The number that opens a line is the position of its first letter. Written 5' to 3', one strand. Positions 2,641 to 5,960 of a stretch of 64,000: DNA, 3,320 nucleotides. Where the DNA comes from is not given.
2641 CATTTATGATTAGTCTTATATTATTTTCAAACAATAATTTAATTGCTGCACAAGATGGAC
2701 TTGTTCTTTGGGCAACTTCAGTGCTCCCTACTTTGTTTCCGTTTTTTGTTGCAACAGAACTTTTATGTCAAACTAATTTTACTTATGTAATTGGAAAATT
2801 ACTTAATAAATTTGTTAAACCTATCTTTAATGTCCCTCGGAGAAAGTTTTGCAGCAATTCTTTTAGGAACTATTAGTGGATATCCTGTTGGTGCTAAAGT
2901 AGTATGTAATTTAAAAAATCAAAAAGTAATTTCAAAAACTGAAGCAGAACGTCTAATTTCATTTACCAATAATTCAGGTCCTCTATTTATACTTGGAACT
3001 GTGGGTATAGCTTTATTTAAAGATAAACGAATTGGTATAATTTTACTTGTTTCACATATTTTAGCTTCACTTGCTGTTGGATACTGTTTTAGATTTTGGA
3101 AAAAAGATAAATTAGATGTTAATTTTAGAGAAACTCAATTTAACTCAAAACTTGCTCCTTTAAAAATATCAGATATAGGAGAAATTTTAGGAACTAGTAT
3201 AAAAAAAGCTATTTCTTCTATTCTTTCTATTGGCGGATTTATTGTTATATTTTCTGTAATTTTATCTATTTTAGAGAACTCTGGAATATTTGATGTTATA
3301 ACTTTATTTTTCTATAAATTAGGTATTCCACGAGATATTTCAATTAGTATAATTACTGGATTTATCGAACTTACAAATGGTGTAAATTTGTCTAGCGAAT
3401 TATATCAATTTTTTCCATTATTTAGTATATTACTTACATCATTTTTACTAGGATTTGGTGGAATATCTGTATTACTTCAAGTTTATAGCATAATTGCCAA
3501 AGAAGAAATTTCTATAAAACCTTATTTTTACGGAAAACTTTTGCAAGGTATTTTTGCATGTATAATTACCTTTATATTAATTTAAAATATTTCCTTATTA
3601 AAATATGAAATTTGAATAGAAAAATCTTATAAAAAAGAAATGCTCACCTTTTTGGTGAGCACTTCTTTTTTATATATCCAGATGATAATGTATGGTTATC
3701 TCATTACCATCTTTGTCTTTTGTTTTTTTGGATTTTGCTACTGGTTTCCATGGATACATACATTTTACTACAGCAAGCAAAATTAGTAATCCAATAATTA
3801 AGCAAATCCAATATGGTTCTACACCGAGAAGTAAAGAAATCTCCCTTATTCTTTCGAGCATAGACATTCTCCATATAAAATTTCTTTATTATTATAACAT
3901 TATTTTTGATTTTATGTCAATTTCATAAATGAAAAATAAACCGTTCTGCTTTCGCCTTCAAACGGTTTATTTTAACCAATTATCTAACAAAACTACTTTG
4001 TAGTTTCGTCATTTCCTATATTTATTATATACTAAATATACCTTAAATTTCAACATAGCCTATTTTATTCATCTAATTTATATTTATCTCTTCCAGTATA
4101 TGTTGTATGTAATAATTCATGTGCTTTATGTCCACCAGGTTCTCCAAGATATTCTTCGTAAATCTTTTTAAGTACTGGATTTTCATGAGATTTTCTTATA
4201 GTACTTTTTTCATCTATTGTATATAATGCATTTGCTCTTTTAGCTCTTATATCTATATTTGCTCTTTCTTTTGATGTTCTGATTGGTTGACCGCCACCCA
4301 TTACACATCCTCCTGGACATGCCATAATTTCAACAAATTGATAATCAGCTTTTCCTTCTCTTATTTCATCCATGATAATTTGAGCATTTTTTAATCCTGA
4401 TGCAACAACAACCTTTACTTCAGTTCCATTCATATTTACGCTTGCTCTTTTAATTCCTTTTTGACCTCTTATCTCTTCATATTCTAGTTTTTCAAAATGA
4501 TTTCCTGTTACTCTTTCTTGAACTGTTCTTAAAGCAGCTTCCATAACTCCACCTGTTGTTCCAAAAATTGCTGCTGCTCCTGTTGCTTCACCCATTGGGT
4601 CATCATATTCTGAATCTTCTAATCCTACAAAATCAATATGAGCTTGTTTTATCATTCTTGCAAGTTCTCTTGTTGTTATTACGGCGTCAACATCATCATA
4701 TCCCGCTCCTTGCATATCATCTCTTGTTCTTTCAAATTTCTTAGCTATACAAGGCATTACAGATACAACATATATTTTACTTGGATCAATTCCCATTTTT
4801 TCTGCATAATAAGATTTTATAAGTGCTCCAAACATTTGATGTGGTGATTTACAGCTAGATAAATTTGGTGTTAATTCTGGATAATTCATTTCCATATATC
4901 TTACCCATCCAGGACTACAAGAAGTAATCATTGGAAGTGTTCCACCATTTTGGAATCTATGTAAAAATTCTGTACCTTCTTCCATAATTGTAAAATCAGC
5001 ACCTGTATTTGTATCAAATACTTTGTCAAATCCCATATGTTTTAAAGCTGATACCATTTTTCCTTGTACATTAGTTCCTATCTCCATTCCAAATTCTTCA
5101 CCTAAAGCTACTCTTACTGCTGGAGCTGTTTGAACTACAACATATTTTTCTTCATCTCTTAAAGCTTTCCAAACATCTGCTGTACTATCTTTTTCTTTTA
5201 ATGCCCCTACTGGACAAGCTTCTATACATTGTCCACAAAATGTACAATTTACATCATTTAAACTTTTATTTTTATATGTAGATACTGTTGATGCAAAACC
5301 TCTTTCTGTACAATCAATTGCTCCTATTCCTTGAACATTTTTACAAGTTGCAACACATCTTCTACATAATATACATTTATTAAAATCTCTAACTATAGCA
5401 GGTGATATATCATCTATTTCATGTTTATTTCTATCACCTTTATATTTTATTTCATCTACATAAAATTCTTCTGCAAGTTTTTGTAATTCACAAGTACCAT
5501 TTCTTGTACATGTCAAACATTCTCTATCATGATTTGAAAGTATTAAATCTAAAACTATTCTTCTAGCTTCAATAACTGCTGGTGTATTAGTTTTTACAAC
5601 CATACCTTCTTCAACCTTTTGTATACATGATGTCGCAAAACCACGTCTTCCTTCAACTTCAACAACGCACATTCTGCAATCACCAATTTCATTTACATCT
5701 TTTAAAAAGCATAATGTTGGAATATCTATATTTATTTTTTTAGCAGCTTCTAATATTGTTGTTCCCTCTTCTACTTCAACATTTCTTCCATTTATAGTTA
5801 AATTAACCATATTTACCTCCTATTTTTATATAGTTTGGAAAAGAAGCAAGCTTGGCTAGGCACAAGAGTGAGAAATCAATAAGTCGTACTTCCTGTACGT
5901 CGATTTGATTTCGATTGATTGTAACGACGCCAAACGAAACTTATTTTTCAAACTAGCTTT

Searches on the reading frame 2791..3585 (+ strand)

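Call 25: search_protein_families(library=pfam, proteins=[window:2791-3585:+], max_evalue=0.001)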
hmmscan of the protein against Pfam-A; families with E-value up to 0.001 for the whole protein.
window:2791-3585:+ (264 aa): 1 family
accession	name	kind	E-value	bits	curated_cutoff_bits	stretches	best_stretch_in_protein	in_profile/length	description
PF07670.19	Gate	-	1.4e-07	32.4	29.6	1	145-235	2-101/104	Nucleoside recognition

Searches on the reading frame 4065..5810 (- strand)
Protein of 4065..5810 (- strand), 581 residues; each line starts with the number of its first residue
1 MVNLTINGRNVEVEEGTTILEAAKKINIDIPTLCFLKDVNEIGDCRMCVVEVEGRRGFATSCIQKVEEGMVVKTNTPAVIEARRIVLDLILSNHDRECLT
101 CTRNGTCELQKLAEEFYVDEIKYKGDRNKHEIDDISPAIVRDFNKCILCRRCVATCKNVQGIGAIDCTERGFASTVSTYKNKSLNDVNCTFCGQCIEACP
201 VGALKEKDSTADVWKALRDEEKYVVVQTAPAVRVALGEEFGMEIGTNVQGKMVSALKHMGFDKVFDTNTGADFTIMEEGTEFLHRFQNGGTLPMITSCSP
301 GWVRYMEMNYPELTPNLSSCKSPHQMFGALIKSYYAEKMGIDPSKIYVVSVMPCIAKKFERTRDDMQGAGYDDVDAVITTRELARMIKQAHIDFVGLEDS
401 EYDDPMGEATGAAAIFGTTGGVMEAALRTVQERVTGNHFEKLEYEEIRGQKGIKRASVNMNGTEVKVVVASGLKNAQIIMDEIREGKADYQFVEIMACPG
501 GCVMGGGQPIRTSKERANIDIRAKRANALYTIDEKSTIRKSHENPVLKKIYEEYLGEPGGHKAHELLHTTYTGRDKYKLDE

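Call 62: search_protein_families(library=pfam, proteins=[window:4065-5810:-], max_evalue=0.00001)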
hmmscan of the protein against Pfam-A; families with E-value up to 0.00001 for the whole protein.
window:4065-5810:- (581 aa): 9 families
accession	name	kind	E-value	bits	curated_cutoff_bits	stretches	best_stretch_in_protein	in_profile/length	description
PF02906.19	Fe_hyd_lg_C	-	4e-104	348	22.1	1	222-506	1-245/245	Iron only hydrogenase large subunit, C-terminal domain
PF02256.22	Fe_hyd_SSU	-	3.9e-27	94.5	24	1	520-574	2-56/56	Iron hydrogenase small subunit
PF13510.11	Fer2_4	-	2.4e-21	76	22.8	1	1-76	3-81/82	2Fe-2S iron-sulfur cluster binding domain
PF10588.14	NADH-G_4Fe-4S_3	-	4.9e-16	58.4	27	1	83-121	1-39/40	NADH-ubiquinone oxidoreductase-G iron-sulfur binding region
PF22117.2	Fer4_Nqo3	-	9.2e-11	42.2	27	1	137-204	2-66/67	NADH-quinone oxidoreductase subunit 3, ferredoxin-like domain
PF00111.32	Fer2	-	2.5e-07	31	21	1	5-55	2-50/77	2Fe-2S iron-sulfur cluster binding domain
PF12838.12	Fer4_7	-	2.6e-07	31.4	27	1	145-203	1-52/52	4Fe-4S dicluster domain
PF00037.32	Fer4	-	2.5e-06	27.5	21.1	1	188-205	7-24/24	4Fe-4S binding domain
PF13237.11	Fer4_10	-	4e-06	27.1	25.5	0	139-200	2-53/53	4Fe-4S dicluster domain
